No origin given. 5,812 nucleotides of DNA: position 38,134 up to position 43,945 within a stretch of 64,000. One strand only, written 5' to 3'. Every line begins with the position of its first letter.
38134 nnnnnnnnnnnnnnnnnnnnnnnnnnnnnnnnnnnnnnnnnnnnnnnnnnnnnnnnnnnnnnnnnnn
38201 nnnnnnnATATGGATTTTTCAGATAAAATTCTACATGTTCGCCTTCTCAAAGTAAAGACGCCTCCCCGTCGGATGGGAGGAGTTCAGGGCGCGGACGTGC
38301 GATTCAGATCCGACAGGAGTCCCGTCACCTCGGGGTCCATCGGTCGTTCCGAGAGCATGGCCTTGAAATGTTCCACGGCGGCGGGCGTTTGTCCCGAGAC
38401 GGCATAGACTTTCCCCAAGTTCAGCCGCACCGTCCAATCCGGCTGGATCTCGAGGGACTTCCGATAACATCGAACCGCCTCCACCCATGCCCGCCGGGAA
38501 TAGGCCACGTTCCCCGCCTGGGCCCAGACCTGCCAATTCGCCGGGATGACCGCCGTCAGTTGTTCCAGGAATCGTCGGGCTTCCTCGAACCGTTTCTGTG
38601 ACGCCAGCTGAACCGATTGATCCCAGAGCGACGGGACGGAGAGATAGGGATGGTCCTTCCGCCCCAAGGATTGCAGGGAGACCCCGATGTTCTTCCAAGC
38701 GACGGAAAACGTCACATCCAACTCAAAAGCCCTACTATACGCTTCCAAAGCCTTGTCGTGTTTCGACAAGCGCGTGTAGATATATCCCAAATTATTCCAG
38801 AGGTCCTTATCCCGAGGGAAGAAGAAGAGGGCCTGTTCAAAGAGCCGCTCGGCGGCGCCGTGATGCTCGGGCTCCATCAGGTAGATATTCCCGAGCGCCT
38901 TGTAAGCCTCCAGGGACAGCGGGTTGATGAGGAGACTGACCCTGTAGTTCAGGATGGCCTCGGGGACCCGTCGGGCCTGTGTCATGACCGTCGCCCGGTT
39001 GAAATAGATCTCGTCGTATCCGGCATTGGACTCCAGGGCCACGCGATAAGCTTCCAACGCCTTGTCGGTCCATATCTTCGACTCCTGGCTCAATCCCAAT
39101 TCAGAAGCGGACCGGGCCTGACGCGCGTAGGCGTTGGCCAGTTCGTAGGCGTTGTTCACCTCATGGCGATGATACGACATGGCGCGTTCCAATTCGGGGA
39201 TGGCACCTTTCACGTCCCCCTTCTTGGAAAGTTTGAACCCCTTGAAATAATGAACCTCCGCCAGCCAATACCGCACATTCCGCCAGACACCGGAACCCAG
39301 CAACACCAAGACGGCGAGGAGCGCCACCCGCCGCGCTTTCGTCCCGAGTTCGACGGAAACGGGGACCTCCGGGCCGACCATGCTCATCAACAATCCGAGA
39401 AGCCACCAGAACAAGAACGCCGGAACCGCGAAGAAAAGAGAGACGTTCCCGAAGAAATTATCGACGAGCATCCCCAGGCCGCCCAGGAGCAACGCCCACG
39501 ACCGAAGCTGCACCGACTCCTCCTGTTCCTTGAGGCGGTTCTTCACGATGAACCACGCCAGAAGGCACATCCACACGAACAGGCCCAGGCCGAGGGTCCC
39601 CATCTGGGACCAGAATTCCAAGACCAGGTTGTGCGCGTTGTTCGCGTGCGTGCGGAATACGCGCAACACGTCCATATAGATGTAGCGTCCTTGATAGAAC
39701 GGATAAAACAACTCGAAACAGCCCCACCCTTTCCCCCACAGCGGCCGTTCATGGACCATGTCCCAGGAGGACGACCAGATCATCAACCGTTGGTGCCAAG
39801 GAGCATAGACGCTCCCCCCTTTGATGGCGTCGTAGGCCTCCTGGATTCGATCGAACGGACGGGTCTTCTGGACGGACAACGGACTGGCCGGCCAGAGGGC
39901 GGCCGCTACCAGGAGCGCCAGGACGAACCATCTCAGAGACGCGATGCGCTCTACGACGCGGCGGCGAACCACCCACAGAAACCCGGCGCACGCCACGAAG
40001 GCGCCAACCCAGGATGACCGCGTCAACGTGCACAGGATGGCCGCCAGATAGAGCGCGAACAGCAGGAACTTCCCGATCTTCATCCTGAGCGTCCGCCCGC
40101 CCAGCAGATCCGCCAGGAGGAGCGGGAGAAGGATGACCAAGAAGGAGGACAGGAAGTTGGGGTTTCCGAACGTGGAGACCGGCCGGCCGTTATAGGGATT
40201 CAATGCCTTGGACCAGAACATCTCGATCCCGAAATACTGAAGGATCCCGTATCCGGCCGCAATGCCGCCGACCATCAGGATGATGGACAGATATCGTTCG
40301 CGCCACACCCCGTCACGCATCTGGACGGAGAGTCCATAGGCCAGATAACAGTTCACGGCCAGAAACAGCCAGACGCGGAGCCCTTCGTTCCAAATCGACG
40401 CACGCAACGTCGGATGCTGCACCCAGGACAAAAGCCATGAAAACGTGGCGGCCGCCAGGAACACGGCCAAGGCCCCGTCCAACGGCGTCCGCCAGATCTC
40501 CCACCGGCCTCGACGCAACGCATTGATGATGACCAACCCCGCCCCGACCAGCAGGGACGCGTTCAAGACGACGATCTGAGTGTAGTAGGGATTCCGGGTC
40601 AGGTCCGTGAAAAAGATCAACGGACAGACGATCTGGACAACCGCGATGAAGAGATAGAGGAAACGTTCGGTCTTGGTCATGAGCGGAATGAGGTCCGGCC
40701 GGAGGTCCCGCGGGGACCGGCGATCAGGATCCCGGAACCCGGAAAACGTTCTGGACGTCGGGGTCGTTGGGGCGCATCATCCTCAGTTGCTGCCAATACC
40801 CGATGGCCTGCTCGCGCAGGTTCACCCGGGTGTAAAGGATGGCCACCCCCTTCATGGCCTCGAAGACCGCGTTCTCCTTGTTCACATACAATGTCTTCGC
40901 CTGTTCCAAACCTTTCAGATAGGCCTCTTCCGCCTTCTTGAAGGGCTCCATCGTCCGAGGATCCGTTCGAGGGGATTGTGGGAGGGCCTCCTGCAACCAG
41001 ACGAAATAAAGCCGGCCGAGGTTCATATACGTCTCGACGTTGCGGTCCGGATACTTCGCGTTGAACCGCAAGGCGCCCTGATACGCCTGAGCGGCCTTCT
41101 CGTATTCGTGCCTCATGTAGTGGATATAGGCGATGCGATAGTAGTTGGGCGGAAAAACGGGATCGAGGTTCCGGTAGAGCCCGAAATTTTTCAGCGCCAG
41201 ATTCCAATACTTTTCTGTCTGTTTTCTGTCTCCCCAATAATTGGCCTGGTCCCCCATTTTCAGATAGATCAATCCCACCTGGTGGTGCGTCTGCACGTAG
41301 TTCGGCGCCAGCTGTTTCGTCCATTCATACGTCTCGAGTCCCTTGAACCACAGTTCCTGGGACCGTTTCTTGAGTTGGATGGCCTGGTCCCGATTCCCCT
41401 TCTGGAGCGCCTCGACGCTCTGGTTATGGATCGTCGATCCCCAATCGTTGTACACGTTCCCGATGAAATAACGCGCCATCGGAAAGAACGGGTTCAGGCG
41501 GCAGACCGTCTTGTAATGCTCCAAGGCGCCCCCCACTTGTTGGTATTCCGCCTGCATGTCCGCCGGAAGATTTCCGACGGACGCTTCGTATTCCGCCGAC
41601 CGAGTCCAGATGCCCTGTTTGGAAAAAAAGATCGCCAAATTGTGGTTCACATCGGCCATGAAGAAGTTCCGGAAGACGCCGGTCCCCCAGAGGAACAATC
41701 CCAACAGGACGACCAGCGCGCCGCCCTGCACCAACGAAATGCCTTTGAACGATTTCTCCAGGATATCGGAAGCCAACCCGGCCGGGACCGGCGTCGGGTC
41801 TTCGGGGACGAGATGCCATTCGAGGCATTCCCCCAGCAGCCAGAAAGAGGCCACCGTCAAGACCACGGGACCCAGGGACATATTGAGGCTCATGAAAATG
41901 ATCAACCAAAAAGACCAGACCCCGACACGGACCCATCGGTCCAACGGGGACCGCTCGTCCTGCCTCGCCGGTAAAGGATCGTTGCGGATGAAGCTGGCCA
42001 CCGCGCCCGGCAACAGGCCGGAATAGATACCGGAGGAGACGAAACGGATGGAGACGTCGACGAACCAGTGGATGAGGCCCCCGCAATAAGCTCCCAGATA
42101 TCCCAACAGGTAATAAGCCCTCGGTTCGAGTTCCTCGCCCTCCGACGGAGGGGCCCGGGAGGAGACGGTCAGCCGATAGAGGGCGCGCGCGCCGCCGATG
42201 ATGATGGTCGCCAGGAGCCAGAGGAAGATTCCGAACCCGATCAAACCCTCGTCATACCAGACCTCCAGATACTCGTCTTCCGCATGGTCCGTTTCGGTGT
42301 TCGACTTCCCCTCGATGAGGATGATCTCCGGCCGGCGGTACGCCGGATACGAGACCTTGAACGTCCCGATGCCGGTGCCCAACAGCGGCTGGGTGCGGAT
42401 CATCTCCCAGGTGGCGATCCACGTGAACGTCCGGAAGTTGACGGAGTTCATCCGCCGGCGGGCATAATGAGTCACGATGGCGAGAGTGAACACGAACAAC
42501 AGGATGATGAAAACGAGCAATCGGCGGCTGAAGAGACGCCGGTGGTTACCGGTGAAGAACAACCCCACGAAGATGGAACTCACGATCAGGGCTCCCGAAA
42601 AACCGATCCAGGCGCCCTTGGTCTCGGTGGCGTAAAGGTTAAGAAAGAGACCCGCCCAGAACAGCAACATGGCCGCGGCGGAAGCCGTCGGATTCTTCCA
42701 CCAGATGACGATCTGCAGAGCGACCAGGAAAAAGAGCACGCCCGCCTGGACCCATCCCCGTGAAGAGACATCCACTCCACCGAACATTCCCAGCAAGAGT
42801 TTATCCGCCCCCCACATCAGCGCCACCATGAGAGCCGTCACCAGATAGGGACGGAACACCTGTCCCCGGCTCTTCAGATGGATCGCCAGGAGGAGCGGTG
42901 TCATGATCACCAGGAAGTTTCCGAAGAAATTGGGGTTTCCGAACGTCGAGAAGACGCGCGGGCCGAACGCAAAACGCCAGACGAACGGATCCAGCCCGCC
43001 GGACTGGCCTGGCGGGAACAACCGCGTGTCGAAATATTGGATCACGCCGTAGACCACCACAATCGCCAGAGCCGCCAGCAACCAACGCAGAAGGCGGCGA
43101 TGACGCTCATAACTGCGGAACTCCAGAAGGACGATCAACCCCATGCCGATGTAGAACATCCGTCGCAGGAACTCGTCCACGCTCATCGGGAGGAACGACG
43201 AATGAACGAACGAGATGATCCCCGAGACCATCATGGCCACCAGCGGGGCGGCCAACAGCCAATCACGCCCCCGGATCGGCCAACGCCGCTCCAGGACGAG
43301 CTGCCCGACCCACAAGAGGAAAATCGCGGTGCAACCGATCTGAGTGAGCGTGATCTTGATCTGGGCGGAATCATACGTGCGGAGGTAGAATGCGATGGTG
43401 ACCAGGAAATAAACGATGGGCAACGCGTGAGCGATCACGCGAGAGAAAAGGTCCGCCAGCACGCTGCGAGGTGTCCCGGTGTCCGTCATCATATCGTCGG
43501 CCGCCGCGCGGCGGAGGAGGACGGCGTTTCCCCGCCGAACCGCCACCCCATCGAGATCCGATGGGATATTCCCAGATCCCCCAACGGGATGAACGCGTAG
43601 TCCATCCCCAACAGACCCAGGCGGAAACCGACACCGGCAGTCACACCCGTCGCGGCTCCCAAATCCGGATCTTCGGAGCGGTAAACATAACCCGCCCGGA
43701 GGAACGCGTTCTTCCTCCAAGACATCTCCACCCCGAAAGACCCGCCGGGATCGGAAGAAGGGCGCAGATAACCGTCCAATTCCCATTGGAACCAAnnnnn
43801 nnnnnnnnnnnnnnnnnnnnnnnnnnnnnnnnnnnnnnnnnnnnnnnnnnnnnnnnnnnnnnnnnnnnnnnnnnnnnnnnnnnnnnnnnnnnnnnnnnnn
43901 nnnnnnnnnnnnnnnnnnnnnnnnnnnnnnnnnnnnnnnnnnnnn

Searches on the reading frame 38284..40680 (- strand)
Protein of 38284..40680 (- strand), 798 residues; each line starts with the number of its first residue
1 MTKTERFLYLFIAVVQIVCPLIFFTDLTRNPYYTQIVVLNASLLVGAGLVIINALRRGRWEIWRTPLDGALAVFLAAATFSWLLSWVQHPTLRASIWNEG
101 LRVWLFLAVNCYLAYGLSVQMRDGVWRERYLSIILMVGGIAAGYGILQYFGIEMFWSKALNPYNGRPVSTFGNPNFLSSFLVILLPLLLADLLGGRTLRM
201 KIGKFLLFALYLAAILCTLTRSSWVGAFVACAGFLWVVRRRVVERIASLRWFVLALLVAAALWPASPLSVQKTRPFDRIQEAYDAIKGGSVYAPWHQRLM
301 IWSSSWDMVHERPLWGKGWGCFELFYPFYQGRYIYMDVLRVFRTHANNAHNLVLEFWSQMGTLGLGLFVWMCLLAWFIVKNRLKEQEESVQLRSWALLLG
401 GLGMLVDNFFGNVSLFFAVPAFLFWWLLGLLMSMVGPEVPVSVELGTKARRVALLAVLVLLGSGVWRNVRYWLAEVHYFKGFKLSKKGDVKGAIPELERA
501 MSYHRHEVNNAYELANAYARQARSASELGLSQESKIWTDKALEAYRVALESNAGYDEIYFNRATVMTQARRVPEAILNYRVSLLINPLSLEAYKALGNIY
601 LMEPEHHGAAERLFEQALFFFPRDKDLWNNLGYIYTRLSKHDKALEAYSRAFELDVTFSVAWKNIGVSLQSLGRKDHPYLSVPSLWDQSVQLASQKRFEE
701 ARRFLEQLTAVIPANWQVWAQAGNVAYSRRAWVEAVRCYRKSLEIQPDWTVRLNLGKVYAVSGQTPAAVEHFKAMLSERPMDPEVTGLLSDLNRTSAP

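Call 10: search_protein_families(library=pfam, proteins=[window:38284-40680:-], max_evalue=0.01)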
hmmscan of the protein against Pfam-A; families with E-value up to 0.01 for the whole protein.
window:38284-40680:- (798 aa): 16 families
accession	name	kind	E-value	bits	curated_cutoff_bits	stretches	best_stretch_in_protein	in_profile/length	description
PF07719.23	TPR_2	-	3.3e-25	86.5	27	2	627-655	3-31/34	Tetratricopeptide repeat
PF00515.34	TPR_1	-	5.7e-22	77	27.8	1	627-655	3-31/34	Tetratricopeptide repeat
PF14559.12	TPR_19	-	8.9e-19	68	25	1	731-791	6-67/68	Tetratricopeptide repeat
PF04932.20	Wzy_C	-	2.5e-18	66.7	31.7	1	207-369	2-149/149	O-Antigen ligase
PF13424.12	TPR_12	-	3.4e-16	59.6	30.1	1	627-655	5-33/77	Tetratricopeptide repeat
PF13414.12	TPR_11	-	2.3e-14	53.2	26.8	1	632-673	1-42/42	TPR repeat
PF13431.12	TPR_17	-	1.3e-12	47.3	24.4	1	613-646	1-34/34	Tetratricopeptide repeat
PF13432.12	TPR_16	-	2.1e-12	47.7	32.7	1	607-651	13-57/65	Tetratricopeptide repeat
PF13428.12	TPR_14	-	2.4e-12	46.7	23.5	0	591-633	2-43/44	Tetratricopeptide repeat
PF13371.12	TPR_9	-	1e-10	41.9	35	0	693-748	6-61/73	Tetratricopeptide repeat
PF13181.12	TPR_8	-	3.8e-10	39.6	25.7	1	627-655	3-31/34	Tetratricopeptide repeat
PF23914.1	TPR_CcmH_CycH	-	1.9e-06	28.2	42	0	622-655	47-80/158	Cytochrome c-type biogenesis protein H TPR domain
PF20308.4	TPR-S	-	8.5e-05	23.5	27.6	0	624-656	61-90/102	Tetratricopeptide Repeats-Sensor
PF24575.1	TPR_Slam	-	0.00015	22.6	35.2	0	719-772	51-104/104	Surface lipoprotein assembly modifier, N-terminal TPR repeats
PF13176.12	TPR_7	-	0.00021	21.6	27.9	0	628-651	2-25/36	Tetratricopeptide repeat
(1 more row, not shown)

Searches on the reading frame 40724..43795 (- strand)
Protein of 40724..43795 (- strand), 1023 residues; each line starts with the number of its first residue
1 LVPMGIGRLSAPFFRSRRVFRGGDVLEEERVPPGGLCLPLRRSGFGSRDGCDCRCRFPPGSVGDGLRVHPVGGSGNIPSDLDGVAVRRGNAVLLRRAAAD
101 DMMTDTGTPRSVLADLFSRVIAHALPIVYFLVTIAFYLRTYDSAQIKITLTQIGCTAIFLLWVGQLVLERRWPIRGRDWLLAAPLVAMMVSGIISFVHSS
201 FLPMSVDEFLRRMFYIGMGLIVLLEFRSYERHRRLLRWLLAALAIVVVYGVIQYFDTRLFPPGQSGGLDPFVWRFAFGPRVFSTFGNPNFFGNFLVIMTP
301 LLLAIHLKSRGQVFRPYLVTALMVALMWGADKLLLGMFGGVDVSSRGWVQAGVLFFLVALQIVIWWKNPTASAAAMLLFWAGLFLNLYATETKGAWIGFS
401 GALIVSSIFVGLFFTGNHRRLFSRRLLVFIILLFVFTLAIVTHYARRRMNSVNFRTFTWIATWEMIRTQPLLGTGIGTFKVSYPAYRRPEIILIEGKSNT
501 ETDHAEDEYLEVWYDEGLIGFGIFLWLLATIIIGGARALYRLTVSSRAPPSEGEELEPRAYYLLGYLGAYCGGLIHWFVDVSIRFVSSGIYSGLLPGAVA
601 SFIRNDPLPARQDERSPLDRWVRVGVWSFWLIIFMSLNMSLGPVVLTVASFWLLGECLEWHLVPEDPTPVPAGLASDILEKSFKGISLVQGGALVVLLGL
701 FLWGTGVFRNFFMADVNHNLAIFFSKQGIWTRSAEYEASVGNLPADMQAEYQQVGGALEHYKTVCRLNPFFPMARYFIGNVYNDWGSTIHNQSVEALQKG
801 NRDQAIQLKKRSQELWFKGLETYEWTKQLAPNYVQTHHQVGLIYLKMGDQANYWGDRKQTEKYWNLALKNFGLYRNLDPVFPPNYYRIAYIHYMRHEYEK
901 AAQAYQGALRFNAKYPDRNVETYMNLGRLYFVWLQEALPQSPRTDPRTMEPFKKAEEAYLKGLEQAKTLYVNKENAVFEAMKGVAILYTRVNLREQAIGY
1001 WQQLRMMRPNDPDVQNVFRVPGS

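Call 10: search_protein_families(library=pfam, proteins=[window:40724-43795:-], max_evalue=0.01)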
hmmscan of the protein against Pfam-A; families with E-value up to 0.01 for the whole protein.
window:40724-43795:- (1023 aa): 5 families
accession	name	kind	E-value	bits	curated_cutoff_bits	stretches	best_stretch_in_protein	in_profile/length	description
PF04932.20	Wzy_C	-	9e-16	58.4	31.7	1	383-525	6-149/149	O-Antigen ligase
PF13414.12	TPR_11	-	8.6e-08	32.2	26.8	0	753-782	9-38/42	TPR repeat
PF13424.12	TPR_12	-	4.8e-05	23.9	30.1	0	885-931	6-56/77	Tetratricopeptide repeat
PF07719.23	TPR_2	-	0.00063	20.1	27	0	885-912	4-31/34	Tetratricopeptide repeat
PF13431.12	TPR_17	-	0.0051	17.4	24.4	0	829-850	8-29/34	Tetratricopeptide repeat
